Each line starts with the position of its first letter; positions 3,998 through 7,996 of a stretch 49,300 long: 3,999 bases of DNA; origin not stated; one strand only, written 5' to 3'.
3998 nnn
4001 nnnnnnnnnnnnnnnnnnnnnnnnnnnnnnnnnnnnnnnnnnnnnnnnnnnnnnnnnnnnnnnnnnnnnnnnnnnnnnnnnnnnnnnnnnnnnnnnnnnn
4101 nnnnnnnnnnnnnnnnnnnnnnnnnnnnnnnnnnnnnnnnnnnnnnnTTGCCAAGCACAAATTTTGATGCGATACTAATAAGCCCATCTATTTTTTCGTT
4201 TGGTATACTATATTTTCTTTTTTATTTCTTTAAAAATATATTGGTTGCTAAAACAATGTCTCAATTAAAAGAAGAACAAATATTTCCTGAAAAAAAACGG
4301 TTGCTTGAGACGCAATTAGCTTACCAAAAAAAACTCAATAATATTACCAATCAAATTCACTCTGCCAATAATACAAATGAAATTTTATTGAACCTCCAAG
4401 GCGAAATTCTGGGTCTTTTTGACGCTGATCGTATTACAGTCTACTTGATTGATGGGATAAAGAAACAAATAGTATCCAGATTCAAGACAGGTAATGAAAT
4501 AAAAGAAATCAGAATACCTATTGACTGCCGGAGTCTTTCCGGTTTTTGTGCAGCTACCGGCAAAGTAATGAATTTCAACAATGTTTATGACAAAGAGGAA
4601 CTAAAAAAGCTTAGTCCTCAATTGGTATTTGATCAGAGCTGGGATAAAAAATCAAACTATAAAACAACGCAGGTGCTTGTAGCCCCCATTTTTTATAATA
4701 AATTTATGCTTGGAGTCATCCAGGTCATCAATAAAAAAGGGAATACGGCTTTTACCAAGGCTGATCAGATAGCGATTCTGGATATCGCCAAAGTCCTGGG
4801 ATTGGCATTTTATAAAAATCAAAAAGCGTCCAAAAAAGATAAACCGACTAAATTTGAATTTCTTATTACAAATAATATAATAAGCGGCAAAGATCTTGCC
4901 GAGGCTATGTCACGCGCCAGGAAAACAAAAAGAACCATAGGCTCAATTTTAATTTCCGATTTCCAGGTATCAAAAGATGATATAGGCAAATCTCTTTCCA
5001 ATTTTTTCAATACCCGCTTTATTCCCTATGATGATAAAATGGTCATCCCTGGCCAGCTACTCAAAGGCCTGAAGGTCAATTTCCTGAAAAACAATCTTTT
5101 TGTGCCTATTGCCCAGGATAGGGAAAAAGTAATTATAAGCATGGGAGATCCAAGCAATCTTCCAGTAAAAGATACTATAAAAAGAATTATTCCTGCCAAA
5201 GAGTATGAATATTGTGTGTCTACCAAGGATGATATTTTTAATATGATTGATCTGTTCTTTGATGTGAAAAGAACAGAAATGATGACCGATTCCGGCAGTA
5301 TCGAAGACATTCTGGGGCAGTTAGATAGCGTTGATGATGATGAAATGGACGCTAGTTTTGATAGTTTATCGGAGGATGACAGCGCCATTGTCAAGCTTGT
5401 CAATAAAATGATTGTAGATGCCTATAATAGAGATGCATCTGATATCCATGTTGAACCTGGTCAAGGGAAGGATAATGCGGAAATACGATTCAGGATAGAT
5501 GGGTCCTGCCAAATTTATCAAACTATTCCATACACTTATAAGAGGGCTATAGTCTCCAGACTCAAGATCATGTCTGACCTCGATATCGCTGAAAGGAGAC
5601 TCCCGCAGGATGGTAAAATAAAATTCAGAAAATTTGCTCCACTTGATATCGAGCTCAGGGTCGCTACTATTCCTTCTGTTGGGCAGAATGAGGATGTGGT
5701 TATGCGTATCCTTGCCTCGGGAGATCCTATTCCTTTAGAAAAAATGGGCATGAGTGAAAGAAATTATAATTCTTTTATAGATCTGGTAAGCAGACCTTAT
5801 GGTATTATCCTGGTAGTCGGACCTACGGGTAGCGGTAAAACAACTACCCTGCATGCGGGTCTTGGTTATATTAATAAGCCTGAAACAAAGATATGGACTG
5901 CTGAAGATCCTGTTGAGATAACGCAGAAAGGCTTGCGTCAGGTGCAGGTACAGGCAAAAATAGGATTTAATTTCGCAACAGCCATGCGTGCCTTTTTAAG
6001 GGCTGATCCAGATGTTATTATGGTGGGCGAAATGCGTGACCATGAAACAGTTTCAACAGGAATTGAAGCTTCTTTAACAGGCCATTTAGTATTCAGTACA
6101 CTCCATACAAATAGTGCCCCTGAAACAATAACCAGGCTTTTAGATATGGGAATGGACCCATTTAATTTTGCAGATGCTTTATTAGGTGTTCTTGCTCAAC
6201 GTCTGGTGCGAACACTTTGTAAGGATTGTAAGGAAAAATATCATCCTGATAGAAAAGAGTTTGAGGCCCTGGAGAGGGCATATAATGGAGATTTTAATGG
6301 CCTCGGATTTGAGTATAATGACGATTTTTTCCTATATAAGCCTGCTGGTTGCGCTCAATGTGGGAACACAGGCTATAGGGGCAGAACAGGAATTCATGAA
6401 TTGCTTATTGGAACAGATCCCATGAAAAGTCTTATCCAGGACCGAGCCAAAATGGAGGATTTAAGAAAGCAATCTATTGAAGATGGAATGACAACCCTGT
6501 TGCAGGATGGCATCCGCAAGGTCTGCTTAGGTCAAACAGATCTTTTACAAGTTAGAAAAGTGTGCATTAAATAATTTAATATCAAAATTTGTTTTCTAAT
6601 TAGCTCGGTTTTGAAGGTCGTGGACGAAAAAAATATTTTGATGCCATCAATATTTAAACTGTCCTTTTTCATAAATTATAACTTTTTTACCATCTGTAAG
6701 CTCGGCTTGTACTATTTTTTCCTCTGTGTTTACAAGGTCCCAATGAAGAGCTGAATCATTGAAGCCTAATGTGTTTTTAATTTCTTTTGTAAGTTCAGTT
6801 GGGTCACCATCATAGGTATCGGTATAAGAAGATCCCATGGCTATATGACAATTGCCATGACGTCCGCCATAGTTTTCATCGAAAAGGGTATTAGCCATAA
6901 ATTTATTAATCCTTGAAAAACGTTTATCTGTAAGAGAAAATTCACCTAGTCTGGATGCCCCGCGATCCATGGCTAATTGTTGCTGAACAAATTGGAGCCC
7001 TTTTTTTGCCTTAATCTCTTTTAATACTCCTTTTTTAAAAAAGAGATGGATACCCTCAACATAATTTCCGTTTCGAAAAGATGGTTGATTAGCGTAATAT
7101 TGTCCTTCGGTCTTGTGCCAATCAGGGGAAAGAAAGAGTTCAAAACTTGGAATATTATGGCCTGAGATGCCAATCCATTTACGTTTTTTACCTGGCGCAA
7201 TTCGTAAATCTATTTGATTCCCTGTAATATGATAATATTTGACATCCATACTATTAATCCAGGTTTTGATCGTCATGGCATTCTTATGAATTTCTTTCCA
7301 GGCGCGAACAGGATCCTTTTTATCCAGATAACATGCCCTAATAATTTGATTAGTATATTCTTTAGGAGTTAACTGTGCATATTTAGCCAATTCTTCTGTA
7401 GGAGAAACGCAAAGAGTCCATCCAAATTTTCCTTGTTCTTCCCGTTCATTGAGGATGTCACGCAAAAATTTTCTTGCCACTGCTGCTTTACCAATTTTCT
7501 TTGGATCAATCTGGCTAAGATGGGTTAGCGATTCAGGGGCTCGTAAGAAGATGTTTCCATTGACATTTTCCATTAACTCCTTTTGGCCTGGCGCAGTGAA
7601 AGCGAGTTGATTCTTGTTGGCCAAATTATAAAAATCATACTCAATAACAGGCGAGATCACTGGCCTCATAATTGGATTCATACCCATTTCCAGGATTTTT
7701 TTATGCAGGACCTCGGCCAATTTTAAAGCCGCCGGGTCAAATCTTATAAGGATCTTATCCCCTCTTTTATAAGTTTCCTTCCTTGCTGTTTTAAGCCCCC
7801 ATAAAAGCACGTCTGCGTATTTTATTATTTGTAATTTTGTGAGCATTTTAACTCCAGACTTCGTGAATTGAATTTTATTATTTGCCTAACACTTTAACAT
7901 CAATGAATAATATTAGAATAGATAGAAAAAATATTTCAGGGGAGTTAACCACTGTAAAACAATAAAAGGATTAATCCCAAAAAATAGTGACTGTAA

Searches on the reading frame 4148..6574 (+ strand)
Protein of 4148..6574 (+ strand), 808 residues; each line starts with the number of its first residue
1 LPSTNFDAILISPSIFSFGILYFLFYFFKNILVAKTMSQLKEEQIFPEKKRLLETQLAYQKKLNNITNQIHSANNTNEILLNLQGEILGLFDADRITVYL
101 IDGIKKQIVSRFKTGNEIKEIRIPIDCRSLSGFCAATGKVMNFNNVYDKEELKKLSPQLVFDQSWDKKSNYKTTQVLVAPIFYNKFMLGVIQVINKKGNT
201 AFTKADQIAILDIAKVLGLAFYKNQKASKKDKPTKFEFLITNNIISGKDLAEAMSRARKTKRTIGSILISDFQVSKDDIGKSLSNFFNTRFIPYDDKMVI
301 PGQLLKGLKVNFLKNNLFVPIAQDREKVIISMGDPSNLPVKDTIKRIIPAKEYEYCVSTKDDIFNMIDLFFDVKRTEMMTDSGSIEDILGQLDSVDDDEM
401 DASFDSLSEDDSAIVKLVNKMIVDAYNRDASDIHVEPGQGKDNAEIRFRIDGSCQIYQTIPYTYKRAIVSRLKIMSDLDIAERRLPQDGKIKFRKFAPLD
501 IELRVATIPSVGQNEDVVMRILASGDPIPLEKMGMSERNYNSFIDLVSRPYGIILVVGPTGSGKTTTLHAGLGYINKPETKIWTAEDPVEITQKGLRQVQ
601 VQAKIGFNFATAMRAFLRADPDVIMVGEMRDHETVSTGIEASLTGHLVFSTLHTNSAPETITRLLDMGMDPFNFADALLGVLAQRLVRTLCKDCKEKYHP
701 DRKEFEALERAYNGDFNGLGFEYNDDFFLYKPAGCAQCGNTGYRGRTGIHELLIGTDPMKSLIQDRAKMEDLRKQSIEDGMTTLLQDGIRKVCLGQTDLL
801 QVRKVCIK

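Call 43: search_protein_families(library=pfam, max_evalue=0.00001, proteins=[window:4148-6574:+])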
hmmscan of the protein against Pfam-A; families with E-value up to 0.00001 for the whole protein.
window:4148-6574:+ (808 aa): 2 families
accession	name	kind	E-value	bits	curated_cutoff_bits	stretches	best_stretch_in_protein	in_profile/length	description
PF00437.27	T2SSE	-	1.7e-117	392.6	24.9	1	409-802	3-368/370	Type II/IV secretion system protein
PF05157.20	MshEN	-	4.9e-10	39.7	23.1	1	297-375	10-88/90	MshEN domain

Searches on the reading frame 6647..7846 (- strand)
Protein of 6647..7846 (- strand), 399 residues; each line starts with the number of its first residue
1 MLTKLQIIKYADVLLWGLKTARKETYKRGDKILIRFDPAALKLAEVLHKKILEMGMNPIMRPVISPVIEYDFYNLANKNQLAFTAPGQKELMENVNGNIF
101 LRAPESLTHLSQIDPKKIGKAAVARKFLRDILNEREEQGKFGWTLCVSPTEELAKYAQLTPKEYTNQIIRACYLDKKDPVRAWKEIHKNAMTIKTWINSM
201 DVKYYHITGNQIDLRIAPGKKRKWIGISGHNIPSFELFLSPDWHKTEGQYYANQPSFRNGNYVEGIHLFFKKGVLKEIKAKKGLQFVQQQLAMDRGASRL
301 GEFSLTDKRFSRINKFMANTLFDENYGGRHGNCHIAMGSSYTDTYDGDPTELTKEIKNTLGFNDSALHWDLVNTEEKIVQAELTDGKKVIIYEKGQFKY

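Call 43: search_protein_families(library=pfam, max_evalue=0.00001, proteins=[window:6647-7846:-])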
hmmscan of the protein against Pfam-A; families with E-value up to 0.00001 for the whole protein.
window:6647-7846:- (399 aa): 1 family
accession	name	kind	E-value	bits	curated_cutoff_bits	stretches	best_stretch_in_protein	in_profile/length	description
PF02073.20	Peptidase_M29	-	4.6e-105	352.2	27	1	6-397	4-406/406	Thermophilic metalloprotease (M29)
